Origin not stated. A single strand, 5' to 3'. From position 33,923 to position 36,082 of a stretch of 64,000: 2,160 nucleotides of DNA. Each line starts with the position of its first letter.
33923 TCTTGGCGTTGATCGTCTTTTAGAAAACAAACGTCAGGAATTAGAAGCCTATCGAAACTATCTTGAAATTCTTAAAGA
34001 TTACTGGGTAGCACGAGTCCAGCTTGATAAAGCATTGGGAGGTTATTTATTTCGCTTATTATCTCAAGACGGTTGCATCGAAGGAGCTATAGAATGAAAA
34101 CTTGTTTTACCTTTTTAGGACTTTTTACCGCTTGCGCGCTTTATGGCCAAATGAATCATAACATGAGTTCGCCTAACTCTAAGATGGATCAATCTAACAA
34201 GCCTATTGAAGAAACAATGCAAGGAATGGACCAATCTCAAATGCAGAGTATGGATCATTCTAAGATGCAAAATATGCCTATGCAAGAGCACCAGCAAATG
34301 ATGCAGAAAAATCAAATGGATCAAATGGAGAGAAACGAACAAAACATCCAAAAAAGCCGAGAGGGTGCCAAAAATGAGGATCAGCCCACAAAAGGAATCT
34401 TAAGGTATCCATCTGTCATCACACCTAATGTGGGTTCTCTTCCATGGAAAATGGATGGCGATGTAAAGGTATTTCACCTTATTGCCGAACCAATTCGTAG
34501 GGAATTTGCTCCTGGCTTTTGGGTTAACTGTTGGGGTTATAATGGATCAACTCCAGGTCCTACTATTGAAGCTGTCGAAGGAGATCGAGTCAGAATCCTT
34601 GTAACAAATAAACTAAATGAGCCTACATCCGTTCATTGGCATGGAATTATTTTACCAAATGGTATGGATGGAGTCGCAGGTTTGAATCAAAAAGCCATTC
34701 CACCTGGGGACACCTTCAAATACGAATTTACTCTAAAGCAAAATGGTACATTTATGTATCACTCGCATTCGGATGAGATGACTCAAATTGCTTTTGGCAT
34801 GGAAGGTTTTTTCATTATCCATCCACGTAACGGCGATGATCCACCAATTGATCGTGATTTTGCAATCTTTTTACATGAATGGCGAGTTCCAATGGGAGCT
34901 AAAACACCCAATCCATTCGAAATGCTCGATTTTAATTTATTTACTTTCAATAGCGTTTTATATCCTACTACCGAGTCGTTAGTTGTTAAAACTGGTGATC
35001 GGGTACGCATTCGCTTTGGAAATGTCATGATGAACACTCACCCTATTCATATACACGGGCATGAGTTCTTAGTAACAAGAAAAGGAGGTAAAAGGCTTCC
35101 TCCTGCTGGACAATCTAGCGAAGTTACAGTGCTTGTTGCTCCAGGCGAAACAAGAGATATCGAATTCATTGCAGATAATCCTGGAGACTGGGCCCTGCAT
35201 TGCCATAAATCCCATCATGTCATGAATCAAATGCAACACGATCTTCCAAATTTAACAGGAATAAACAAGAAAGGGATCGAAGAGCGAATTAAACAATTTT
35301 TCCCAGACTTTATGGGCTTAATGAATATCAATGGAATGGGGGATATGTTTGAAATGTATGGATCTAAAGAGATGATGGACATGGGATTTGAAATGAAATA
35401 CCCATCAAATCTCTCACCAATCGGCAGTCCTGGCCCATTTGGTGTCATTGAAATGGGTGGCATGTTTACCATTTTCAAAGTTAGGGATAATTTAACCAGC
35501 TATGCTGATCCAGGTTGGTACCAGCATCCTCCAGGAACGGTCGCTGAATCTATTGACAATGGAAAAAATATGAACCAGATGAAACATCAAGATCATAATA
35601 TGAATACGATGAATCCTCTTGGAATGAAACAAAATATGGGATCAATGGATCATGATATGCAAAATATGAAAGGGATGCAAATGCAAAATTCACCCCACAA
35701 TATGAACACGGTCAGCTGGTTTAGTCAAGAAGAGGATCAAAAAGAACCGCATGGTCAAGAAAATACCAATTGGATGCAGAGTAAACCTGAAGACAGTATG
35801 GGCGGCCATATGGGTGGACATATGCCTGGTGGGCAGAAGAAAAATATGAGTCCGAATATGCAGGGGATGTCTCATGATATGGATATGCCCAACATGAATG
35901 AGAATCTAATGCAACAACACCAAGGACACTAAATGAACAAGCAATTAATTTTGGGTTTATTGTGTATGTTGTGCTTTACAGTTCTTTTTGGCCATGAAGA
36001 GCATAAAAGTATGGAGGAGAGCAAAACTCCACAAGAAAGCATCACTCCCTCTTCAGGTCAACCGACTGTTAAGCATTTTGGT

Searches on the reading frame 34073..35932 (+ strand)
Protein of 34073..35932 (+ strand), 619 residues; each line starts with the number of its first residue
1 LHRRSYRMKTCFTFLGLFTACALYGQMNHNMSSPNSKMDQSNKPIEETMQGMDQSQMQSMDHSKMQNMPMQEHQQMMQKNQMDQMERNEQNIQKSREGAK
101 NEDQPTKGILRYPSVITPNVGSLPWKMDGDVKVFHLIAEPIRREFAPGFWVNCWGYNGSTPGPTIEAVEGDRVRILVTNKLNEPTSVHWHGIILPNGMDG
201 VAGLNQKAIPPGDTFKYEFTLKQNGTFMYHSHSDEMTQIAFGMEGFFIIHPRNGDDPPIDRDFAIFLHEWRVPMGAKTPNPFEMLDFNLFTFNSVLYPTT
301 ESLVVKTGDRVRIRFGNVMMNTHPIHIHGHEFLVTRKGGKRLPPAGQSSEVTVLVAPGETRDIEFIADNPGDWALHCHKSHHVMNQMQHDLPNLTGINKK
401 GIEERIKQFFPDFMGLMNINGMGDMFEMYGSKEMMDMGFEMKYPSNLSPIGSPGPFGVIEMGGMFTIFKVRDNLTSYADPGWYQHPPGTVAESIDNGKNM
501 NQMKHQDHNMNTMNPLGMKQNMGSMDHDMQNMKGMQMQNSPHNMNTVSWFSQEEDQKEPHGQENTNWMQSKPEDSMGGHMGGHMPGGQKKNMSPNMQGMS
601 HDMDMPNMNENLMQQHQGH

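Call 70: search_protein_families(library=pfam, proteins=[window:34073-35932:+], max_evalue=0.001)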
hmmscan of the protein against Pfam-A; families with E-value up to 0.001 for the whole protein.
window:34073-35932:+ (619 aa): 3 families
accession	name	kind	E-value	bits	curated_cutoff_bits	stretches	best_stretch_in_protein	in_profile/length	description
PF07732.21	Cu-oxidase_3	-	4.1e-38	130.5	21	1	152-253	16-118/119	Multicopper oxidase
PF07731.20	Cu-oxidase_2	-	3e-29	102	20.4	1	277-390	5-130/137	Multicopper oxidase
PF00394.28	Cu-oxidase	-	4.2e-05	24.1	21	1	300-388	57-143/157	Multicopper oxidase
